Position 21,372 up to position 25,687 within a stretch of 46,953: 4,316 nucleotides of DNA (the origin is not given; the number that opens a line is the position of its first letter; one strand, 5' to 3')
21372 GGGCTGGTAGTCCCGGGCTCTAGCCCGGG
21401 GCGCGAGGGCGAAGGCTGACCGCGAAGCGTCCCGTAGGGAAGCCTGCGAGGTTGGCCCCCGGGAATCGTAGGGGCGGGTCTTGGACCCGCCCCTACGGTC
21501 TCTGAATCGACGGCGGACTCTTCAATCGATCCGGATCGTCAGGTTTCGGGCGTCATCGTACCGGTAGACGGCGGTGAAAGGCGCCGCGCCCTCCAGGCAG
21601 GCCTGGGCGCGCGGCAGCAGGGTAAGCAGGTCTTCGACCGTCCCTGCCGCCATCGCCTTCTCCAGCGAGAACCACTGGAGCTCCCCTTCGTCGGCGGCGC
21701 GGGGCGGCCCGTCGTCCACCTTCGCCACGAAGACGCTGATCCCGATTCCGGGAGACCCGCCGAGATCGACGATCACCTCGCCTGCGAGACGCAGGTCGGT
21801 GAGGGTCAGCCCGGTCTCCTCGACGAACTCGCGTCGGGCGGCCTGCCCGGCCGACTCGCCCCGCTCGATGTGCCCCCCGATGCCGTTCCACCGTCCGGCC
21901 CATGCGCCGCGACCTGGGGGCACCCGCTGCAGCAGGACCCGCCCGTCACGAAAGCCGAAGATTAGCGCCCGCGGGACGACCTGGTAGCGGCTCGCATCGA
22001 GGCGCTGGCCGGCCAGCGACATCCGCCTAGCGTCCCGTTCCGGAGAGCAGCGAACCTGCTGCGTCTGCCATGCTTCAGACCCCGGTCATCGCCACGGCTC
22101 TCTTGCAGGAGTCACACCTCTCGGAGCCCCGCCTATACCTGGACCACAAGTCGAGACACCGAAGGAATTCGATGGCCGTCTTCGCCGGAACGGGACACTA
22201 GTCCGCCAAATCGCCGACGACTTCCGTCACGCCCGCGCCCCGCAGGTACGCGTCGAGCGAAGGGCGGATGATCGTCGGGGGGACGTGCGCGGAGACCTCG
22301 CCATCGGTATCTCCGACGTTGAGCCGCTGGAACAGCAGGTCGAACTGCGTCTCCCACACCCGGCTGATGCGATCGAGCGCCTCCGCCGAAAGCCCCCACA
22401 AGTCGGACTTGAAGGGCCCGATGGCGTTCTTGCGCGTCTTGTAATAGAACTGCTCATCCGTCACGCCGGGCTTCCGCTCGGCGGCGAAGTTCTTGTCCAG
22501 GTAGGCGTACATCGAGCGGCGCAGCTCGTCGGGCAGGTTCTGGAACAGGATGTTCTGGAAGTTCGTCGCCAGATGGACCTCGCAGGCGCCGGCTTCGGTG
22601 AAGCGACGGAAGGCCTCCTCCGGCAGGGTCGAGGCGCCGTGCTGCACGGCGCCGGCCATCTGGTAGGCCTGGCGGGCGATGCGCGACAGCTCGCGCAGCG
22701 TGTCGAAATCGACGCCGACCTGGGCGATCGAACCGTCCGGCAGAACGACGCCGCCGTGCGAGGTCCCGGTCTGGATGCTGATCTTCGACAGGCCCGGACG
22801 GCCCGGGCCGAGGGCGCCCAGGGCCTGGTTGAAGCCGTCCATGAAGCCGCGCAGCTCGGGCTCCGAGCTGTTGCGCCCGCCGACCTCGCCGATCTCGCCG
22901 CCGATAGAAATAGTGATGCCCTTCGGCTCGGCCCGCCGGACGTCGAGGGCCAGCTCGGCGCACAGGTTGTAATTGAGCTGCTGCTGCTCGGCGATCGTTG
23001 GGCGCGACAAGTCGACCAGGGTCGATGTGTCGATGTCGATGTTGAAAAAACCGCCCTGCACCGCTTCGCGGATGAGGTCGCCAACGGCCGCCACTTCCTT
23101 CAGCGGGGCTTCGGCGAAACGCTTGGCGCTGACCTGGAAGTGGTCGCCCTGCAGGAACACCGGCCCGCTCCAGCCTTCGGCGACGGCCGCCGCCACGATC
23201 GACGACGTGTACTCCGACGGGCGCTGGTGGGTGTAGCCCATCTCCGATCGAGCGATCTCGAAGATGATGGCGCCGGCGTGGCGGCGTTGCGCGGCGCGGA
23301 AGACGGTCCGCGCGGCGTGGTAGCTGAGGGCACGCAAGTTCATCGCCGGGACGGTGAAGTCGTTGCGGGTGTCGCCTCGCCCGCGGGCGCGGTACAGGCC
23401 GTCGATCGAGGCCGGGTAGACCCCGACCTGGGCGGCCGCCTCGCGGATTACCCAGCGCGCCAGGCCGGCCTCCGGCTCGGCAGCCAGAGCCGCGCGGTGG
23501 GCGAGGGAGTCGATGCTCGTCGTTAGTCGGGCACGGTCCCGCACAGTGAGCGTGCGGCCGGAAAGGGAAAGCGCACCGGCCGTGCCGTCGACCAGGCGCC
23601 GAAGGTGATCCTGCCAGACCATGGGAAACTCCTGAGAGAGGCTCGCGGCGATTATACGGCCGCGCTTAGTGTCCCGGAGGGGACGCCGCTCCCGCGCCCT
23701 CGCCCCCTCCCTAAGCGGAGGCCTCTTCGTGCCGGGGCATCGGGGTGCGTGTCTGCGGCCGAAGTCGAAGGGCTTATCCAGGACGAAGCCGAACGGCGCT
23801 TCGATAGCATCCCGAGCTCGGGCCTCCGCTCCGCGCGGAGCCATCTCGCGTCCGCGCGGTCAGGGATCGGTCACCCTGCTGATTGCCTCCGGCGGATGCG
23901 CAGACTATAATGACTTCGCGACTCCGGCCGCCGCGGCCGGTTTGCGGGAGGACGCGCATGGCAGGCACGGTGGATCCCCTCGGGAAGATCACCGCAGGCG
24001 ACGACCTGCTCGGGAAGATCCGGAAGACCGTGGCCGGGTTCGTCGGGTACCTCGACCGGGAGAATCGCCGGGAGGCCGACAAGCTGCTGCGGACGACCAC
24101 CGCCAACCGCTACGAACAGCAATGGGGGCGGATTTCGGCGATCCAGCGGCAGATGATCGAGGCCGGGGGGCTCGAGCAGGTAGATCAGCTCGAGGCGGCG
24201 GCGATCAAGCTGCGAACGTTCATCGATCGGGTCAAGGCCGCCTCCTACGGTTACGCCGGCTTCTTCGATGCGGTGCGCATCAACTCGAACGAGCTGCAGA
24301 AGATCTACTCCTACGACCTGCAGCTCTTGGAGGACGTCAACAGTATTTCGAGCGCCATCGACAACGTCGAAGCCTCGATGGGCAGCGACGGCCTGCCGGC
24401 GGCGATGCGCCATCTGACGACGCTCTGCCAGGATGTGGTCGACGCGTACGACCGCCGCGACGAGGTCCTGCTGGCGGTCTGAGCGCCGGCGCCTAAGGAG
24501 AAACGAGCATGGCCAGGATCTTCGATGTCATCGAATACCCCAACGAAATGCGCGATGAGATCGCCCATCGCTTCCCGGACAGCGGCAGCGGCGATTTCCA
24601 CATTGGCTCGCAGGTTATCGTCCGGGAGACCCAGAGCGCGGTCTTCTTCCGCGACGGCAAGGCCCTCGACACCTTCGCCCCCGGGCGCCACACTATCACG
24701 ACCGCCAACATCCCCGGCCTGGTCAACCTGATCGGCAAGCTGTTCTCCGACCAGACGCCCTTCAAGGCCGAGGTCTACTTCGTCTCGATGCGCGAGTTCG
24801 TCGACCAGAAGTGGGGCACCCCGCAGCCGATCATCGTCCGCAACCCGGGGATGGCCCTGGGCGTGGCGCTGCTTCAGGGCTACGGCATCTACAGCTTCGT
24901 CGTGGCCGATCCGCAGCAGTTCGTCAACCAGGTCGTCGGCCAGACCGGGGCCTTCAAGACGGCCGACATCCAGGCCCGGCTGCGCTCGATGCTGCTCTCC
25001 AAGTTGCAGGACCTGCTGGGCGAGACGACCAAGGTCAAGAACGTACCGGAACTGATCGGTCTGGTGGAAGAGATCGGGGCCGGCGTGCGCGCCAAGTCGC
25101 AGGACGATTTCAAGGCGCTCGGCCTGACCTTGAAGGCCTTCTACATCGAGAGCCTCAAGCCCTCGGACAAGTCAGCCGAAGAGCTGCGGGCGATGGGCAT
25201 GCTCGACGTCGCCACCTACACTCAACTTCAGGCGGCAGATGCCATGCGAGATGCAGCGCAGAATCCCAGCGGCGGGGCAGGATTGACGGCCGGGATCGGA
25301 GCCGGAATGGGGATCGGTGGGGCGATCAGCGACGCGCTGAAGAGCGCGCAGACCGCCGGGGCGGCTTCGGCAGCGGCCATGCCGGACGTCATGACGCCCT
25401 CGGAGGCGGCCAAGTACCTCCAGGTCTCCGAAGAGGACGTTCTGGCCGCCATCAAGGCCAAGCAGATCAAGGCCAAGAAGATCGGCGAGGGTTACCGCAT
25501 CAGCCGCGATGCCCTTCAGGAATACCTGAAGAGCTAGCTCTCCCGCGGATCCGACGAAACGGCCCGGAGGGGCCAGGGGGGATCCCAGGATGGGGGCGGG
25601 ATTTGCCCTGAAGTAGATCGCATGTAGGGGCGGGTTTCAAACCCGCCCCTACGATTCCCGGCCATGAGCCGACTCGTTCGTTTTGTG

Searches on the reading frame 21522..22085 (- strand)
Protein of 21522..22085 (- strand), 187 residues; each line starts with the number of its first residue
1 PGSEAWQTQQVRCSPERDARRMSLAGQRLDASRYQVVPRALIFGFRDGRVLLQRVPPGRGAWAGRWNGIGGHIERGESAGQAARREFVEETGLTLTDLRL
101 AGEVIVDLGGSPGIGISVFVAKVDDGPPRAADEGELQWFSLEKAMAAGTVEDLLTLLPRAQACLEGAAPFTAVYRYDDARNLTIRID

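Call 12: search_protein_families(library=pfam, proteins=[window:21522-22085:-], max_evalue=0.001)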
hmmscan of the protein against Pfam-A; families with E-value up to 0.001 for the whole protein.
window:21522-22085:- (187 aa): 2 families
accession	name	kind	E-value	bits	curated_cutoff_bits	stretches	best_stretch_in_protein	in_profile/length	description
PF00293.34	NUDIX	-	7.8e-17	62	21.1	1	40-151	6-125/134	NUDIX domain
PF14815.12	NUDIX_4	-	0.00017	21.8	35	1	46-104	8-61/113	NUDIX domain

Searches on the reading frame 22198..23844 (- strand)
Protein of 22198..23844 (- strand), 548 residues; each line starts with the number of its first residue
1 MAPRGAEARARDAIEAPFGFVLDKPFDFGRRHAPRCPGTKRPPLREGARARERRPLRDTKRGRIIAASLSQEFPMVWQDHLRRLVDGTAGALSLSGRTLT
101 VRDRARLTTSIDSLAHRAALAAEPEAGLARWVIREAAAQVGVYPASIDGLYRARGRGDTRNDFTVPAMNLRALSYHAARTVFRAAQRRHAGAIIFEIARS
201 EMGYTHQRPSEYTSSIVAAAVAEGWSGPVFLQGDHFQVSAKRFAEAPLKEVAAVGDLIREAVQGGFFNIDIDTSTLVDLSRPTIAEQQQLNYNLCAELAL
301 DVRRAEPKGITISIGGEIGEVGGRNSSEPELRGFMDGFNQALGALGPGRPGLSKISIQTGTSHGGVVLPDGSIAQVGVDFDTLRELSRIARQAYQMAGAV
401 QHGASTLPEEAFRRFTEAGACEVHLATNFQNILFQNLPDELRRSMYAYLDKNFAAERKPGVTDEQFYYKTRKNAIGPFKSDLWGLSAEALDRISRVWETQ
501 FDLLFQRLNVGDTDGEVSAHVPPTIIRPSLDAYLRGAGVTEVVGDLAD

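Call 12: search_protein_families(library=pfam, proteins=[window:22198-23844:-], max_evalue=0.001)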
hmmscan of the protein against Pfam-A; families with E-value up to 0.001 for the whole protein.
window:22198-23844:- (548 aa): 1 family
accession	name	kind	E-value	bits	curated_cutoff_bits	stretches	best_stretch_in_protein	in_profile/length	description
PF01116.26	F_bP_aldolase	-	5.3e-15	56.1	25.5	1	160-450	12-245/277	Fructose-bisphosphate aldolase class-II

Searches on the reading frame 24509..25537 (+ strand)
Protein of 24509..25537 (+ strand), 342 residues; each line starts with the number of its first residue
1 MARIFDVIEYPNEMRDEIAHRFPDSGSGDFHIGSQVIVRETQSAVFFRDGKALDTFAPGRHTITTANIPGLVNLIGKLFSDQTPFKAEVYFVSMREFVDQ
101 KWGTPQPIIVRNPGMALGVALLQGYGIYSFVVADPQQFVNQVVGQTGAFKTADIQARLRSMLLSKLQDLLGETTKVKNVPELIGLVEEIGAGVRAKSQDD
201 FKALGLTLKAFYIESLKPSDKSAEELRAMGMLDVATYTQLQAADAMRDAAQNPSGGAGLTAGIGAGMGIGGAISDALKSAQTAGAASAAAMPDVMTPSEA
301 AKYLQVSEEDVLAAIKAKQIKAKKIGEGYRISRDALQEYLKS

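Call 12: search_protein_families(library=pfam, proteins=[window:24509-25537:+], max_evalue=0.001)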
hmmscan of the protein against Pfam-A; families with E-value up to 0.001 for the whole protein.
window:24509-25537:+ (342 aa): 3 families
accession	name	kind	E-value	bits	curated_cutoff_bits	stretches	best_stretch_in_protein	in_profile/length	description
PF13421.11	Band_7_1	-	3.9e-47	161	24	1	20-221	2-198/211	SPFH domain-Band 7 family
PF12728.13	HTH_17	-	5.4e-11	43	27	1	294-341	1-48/51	Helix-turn-helix domain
PF01145.31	Band_7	-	1.8e-08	35.1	23.6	1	37-238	2-164/176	SPFH domain / Band 7 family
